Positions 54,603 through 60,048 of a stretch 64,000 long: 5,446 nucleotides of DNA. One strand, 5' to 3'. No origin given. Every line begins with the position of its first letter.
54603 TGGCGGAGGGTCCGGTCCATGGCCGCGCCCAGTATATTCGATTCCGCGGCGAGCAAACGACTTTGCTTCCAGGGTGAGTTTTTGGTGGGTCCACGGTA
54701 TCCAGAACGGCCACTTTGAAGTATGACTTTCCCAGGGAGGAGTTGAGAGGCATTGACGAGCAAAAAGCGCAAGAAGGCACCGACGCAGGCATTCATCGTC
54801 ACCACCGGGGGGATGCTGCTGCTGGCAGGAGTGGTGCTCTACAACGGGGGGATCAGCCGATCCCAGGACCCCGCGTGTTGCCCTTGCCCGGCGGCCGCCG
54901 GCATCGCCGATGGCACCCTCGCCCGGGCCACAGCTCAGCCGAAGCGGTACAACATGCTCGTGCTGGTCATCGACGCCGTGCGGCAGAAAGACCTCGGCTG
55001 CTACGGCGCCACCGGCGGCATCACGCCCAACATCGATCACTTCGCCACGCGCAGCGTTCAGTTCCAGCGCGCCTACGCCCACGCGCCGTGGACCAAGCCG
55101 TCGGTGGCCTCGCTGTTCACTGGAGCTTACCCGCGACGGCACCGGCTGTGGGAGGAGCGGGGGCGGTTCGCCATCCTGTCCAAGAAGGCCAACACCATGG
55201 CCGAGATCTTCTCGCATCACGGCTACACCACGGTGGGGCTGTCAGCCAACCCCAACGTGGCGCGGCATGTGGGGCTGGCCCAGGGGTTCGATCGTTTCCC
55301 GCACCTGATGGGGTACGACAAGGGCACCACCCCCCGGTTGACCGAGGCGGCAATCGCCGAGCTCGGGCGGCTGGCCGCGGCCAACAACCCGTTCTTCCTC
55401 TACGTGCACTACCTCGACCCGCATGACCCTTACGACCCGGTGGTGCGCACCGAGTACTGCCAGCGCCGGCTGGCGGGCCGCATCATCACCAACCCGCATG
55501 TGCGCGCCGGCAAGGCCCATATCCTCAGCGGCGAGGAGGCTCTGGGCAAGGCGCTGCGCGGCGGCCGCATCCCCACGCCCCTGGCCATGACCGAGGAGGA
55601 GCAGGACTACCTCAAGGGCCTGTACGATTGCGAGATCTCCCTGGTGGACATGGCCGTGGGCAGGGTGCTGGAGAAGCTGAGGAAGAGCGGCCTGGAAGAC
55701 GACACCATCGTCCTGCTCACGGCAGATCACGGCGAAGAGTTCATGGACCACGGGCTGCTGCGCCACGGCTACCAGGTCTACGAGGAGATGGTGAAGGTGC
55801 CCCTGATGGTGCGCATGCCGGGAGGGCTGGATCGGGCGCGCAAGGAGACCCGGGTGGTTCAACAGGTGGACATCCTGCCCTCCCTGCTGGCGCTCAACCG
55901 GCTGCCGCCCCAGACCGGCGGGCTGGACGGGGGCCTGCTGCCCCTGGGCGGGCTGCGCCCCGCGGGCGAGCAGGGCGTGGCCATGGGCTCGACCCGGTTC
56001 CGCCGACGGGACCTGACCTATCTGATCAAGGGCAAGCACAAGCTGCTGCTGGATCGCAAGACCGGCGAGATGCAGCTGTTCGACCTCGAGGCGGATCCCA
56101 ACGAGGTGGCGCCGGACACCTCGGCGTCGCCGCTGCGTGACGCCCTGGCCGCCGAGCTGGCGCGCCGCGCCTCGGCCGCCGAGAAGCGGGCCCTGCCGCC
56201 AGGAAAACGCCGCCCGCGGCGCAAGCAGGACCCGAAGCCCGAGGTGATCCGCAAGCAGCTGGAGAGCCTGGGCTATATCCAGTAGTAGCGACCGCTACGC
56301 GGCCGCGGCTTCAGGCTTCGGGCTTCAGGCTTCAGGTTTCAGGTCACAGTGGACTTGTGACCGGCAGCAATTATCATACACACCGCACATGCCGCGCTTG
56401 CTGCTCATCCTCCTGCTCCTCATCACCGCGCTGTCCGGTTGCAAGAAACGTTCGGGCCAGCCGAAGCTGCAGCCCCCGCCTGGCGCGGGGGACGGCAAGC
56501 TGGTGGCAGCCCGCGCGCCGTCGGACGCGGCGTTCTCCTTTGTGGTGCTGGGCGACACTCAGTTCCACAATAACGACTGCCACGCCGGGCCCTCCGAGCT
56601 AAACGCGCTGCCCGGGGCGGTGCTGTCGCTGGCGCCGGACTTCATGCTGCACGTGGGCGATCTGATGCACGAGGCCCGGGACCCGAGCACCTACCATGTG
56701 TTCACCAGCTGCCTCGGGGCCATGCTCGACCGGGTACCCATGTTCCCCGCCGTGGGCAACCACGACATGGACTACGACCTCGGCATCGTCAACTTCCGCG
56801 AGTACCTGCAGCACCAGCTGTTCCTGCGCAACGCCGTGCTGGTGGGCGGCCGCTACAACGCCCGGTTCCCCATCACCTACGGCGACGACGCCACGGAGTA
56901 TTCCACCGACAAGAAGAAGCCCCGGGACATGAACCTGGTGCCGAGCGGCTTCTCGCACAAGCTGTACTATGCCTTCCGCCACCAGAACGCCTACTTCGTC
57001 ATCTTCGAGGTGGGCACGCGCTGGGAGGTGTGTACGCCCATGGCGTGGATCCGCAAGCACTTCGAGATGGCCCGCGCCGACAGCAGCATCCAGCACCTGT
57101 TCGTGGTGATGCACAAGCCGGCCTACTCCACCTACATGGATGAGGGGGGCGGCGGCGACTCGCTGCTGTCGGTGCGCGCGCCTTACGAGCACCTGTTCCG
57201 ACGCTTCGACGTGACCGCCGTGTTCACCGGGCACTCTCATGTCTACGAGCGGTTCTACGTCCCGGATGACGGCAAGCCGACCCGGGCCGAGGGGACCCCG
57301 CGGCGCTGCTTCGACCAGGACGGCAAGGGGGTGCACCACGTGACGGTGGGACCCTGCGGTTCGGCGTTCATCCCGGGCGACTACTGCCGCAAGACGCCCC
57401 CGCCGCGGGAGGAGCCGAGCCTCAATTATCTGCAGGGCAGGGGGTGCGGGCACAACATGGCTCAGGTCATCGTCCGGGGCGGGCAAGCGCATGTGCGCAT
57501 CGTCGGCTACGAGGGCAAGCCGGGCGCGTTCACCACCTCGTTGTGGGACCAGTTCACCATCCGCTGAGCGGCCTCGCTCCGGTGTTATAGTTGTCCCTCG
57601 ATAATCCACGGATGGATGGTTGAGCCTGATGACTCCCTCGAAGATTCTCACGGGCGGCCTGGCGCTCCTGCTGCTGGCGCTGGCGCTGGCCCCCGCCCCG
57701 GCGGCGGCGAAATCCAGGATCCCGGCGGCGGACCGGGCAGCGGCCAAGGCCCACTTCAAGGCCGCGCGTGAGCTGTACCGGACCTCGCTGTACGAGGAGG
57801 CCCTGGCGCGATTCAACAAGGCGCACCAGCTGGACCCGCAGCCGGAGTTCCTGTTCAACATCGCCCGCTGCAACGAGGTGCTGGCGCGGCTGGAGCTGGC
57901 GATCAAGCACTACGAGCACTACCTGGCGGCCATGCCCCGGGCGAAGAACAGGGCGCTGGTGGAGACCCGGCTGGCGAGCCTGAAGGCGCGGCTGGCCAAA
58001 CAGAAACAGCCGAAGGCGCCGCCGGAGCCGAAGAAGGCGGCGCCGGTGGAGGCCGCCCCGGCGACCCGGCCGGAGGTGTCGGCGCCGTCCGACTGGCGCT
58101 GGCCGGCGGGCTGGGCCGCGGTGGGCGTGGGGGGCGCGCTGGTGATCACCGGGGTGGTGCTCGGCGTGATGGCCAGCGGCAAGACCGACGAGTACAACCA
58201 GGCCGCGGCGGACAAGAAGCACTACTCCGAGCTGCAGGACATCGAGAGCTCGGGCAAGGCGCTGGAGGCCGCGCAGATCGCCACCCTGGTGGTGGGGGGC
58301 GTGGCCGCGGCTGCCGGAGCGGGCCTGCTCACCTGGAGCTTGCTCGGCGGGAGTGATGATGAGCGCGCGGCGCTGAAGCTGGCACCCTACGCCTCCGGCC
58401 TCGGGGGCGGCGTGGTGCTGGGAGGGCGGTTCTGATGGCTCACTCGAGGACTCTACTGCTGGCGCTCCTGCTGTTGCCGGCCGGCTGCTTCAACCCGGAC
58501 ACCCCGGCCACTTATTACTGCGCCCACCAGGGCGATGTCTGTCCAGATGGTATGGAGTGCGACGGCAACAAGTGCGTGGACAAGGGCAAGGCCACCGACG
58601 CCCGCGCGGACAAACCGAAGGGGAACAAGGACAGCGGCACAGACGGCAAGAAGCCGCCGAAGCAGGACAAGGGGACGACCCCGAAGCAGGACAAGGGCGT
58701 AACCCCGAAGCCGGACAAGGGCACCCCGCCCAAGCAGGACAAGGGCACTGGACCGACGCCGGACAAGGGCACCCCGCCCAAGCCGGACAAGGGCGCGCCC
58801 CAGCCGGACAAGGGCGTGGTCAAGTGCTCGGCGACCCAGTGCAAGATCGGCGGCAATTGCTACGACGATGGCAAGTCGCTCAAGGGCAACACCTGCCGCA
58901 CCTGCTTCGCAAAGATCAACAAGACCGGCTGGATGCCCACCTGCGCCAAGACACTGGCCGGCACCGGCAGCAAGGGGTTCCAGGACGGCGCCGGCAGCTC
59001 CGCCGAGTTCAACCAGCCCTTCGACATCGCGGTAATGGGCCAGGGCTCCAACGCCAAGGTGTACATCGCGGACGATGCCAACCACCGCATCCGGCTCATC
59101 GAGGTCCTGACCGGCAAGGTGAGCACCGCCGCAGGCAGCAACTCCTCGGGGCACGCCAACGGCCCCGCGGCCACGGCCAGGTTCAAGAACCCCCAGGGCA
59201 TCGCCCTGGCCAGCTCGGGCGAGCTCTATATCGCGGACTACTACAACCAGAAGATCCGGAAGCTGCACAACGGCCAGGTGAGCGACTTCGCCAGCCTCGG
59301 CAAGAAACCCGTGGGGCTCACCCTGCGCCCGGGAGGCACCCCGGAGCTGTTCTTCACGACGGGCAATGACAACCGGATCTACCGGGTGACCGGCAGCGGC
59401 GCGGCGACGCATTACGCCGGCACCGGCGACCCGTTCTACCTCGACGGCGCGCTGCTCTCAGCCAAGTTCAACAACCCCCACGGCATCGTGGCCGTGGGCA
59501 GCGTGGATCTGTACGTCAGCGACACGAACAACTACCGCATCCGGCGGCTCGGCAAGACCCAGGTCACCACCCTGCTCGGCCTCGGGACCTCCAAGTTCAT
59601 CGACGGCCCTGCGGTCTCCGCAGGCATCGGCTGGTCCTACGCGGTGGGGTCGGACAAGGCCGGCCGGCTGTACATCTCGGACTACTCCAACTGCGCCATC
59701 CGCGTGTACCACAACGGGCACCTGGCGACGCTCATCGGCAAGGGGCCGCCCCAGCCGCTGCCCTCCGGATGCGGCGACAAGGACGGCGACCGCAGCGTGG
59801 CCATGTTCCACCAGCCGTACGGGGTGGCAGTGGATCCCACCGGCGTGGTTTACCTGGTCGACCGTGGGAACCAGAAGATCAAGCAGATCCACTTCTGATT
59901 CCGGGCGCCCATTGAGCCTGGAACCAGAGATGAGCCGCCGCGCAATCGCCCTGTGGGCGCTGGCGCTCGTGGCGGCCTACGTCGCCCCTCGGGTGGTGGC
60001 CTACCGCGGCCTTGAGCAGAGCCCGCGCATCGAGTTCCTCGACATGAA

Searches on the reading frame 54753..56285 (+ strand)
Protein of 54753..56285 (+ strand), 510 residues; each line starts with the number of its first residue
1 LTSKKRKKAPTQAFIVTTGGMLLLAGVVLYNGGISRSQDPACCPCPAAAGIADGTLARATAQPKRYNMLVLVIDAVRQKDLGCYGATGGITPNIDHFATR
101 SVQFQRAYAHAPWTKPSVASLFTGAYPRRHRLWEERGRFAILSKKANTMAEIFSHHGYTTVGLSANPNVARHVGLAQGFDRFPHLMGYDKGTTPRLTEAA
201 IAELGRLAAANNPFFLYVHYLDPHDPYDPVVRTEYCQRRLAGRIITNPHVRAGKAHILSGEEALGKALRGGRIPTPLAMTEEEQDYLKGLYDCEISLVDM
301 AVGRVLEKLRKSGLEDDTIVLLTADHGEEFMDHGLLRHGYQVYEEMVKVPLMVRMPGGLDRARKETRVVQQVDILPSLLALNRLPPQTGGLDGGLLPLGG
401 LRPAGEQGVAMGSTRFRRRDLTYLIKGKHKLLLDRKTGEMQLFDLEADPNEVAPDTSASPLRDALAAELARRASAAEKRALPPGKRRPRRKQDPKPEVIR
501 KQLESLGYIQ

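Call 41: search_protein_families(library=pfam, proteins=[window:54753-56285:+], max_evalue=0.00001)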
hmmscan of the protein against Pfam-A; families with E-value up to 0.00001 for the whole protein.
window:54753-56285:+ (510 aa): 3 families
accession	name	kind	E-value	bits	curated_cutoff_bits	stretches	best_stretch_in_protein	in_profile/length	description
PF00884.28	Sulfatase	-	5.8e-43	147.8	25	1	67-381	2-298/301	Sulfatase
PF01663.27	Phosphodiest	-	9.8e-11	42.3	23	0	69-131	2-61/342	Type I phosphodiesterase / nucleotide pyrophosphatase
PF16347.10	SGSH_C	-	6.5e-07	30.1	29.3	0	342-384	11-53/154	N-sulphoglucosamine sulphohydrolase, C-terminal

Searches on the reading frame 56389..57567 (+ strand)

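Call 41: search_protein_families(library=pfam, proteins=[window:56389-57567:+], max_evalue=0.00001)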
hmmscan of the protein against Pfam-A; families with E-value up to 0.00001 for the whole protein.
window:56389-57567:+ (392 aa): 1 family
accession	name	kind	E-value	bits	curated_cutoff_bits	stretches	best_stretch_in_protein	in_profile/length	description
PF00149.33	Metallophos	-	1.1e-12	49.3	21.5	1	51-286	3-191/191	Calcineurin-like phosphoesterase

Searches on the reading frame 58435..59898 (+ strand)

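Call 41: search_protein_families(library=pfam, proteins=[window:58435-59898:+], max_evalue=0.00001)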
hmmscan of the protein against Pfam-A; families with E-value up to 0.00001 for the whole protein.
window:58435-59898:+ (487 aa): 3 families
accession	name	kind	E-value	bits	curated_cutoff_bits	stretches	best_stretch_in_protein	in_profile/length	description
PF01436.27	NHL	-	2.9e-24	84.3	20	0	250-276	1-27/28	NHL repeat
PF25021.1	TEN_NHL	-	7.2e-12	45.4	27.1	0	359-479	44-162/357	Teneurin NHL domain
PF24684.1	Vgb_lyase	-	3.7e-10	39.5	50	0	251-327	55-132/290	Virginiamycin B lyase family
